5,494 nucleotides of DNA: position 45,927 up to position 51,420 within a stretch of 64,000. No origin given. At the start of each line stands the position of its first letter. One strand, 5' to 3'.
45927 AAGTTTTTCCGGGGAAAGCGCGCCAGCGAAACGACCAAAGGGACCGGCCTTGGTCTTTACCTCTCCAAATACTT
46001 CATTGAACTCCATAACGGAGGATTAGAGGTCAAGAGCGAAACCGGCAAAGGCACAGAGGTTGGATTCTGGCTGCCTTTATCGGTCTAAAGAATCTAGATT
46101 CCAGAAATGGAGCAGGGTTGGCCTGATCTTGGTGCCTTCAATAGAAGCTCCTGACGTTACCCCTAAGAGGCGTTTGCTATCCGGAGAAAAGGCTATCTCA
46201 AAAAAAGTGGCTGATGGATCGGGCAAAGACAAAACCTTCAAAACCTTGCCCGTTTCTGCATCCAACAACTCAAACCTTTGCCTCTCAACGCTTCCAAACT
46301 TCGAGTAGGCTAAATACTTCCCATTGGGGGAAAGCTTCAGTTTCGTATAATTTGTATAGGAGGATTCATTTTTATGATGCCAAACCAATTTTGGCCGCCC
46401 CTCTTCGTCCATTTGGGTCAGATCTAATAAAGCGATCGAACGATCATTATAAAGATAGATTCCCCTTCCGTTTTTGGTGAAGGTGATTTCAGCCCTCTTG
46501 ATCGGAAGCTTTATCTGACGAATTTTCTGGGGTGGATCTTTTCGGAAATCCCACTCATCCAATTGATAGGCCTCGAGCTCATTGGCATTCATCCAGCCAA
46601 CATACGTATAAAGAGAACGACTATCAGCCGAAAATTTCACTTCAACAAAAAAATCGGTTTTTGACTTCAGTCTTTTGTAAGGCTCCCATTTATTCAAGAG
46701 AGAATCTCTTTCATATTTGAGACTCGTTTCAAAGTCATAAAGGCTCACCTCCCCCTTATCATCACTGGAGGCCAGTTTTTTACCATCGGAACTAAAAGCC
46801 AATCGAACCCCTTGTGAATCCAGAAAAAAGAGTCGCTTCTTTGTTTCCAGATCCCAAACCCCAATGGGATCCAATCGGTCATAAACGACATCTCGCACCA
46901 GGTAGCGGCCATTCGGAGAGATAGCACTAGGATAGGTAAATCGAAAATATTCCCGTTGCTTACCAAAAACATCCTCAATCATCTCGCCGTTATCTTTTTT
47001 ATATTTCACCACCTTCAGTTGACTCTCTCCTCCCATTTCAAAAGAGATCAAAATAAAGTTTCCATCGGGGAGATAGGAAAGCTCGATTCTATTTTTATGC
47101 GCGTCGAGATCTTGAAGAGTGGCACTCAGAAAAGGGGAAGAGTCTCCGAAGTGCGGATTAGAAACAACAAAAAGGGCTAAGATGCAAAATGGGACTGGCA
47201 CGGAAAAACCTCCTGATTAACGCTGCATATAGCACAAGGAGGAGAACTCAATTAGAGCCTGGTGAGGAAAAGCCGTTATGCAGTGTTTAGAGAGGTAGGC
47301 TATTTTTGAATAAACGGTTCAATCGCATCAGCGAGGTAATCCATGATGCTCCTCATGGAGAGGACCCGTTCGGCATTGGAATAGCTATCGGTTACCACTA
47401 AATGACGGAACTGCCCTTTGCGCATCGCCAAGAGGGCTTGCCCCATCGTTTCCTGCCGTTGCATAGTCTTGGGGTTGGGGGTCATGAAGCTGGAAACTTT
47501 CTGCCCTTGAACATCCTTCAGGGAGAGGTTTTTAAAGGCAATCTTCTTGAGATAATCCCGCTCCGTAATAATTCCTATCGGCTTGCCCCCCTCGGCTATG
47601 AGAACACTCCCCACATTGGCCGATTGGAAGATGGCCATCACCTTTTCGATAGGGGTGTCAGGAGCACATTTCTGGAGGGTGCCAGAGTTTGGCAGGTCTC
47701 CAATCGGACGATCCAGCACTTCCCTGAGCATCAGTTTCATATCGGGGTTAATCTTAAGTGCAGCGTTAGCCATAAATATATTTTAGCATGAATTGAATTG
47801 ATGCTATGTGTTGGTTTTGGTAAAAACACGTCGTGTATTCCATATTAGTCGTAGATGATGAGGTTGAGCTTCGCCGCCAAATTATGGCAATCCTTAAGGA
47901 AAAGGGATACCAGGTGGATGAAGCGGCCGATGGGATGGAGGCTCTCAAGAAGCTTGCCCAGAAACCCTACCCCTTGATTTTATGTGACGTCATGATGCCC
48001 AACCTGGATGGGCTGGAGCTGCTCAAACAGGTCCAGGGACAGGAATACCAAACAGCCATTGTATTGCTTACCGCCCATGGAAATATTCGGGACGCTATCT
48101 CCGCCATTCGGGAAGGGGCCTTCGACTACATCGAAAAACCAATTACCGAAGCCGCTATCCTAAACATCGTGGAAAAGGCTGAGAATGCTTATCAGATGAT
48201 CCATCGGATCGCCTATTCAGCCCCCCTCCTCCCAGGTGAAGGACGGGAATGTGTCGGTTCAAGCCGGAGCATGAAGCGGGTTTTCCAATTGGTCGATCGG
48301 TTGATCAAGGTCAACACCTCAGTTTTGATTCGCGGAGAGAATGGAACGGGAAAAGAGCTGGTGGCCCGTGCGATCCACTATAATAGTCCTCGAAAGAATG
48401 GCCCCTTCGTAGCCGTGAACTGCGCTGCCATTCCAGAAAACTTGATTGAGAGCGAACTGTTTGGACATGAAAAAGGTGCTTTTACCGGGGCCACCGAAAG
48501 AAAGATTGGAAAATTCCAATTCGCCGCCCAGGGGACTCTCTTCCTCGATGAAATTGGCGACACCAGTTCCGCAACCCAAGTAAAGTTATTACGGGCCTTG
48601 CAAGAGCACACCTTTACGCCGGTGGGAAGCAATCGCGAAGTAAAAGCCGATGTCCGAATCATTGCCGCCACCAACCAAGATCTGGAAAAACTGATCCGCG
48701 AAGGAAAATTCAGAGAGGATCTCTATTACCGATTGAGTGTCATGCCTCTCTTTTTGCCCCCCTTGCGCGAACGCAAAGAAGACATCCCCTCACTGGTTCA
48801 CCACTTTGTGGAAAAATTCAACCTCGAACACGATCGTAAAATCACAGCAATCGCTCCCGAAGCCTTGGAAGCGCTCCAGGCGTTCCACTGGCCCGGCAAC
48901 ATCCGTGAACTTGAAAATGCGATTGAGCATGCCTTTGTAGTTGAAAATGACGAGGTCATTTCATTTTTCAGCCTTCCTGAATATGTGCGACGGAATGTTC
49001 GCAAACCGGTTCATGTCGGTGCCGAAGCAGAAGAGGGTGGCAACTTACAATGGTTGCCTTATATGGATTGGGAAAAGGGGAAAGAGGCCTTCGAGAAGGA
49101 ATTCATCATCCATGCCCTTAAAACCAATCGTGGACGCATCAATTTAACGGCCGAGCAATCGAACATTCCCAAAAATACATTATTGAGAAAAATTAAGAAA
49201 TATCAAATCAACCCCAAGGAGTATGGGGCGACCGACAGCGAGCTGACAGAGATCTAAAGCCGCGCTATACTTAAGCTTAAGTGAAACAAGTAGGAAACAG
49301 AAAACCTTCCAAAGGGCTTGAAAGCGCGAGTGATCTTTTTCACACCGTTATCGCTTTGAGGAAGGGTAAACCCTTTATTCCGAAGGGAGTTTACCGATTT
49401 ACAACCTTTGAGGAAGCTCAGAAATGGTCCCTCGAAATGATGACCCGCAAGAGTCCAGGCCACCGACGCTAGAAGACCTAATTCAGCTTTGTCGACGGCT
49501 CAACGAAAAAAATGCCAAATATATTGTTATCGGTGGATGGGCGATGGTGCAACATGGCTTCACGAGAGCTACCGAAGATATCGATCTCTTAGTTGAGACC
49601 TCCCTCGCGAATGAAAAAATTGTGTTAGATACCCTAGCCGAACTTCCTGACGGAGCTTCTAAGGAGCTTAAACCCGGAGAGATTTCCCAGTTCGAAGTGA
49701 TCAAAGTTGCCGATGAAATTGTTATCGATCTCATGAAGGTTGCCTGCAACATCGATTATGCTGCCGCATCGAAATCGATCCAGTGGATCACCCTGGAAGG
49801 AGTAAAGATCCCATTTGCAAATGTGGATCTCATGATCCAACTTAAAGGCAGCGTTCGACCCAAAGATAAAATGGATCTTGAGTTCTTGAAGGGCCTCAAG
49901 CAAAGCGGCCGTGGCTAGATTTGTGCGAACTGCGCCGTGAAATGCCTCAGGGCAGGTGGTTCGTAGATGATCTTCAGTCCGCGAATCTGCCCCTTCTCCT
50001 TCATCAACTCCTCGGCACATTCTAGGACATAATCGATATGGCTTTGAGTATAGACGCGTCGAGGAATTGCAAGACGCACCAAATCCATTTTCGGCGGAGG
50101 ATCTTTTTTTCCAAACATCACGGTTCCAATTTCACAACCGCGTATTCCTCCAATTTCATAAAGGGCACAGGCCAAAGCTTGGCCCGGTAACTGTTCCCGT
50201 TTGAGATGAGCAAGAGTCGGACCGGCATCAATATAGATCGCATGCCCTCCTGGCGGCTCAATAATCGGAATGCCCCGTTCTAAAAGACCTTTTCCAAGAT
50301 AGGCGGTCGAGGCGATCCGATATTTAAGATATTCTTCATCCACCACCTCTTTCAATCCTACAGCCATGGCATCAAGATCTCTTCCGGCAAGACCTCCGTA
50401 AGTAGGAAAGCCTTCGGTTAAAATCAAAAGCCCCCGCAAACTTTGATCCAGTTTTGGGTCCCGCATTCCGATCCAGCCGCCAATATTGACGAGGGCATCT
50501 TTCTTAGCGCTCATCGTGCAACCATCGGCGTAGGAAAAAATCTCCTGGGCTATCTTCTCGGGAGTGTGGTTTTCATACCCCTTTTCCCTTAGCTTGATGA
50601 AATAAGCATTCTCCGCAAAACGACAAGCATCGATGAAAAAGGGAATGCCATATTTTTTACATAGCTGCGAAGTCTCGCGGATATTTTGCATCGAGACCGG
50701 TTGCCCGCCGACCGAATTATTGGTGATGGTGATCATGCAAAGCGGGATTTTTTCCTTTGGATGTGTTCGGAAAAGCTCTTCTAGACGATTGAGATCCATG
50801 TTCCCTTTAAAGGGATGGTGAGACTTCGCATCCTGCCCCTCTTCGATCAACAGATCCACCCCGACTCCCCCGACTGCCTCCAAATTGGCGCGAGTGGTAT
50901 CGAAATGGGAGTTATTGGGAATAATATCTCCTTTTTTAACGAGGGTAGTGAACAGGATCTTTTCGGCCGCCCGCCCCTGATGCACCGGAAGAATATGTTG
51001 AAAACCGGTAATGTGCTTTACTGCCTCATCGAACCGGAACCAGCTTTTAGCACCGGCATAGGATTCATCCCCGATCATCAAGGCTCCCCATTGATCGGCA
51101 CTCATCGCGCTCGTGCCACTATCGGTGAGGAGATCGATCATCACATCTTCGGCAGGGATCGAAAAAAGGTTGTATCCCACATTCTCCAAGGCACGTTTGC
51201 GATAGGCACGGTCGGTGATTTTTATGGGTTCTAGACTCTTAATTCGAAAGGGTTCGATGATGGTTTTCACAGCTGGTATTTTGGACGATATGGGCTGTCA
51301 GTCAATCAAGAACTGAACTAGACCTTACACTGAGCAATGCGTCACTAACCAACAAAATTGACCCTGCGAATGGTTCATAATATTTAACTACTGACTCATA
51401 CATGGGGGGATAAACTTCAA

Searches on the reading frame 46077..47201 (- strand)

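Call 66: search_protein_families(library=pfam, proteins=[window:46077-47201:-], max_evalue=0.001)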
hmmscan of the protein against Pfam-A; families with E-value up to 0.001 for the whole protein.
window:46077-47201:- (374 aa): 8 families
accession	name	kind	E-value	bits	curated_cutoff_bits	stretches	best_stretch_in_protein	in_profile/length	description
PF25174.1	Beta-prop_THOC3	-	2.9e-12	46.6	305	1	133-345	7-186/272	THOC3 beta-propeller domain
PF12894.13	ANAPC4_WD40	-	9.1e-08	32.7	22.9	0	105-159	19-69/91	Anaphase-promoting complex subunit 4 WD40 domain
PF07676.18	PD40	-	4.5e-07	30.1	20.9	0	290-303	16-29/38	WD40-like Beta Propeller Repeat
PF00400.38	WD40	-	3.2e-06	27.9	27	0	132-156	14-39/39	WD domain, G-beta repeat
PF24817.1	WD40_WDHD1_1st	-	3.9e-05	23.4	109.9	0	134-160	228-254/291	WDHD1 first WD40 domain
PF24814.1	WD40_Prp19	-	4.4e-05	23.1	320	0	113-157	159-206/281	Prp19 WD40 domain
PF23414.1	Beta-prop_EML_2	-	5.9e-05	23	90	0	134-200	87-142/266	Echinoderm microtubule-associated protein second beta-propeller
PF24782.2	WD40_MABP1-WDR62_2nd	-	0.00018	21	290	0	129-159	88-119/341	MABP1/WDR62 second WD40 domain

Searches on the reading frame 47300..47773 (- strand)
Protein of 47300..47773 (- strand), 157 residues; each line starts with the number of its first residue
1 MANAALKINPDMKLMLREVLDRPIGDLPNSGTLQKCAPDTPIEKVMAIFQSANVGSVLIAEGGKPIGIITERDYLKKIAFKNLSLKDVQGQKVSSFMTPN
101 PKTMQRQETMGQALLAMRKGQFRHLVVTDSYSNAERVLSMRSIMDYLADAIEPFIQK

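Call 66: search_protein_families(library=pfam, proteins=[window:47300-47773:-], max_evalue=0.001)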
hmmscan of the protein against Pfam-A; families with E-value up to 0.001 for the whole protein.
window:47300-47773:- (157 aa): 1 family
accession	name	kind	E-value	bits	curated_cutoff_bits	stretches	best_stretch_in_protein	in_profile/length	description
PF00571.33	CBS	-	1.5e-16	60.9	24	2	35-78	11-55/57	CBS domain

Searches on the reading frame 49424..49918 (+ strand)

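Call 66: search_protein_families(library=pfam, proteins=[window:49424-49918:+], max_evalue=0.001)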
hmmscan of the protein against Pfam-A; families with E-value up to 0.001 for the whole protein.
window:49424-49918:+ (164 aa): 2 families
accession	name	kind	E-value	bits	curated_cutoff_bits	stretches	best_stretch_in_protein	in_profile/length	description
PF10706.15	Aminoglyc_resit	-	1.8e-05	25.3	21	1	19-114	2-93/149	Aminoglycoside-2''-adenylyltransferase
PF19502.5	DUF6036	-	2.6e-05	24.5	23.6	1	16-151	3-114/164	Nucleotidyltransferase of unknown function (DUF6036)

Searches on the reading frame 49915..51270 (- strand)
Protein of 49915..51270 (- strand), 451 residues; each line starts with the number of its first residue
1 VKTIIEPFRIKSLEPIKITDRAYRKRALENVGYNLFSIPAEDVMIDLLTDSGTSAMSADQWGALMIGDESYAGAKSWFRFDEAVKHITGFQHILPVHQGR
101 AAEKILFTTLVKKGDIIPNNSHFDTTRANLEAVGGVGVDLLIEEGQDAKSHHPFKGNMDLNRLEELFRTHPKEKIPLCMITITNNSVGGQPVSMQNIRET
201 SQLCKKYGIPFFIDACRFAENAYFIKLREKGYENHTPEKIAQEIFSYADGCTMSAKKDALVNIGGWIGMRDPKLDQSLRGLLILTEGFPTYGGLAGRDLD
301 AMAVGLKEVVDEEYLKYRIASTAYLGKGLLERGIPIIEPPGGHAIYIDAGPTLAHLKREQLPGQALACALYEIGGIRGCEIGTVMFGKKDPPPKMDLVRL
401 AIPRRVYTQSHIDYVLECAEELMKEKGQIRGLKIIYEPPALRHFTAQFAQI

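Call 63: search_protein_families(library=pfam, proteins=[window:49915-51270:-], max_evalue=0.001)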
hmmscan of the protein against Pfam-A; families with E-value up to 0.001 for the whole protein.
window:49915-51270:- (451 aa): 1 family
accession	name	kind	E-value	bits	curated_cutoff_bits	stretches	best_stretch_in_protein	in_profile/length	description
PF01212.27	Beta_elim_lyase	-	2.5e-73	247.4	27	1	46-415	1-285/288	Beta-eliminating lyase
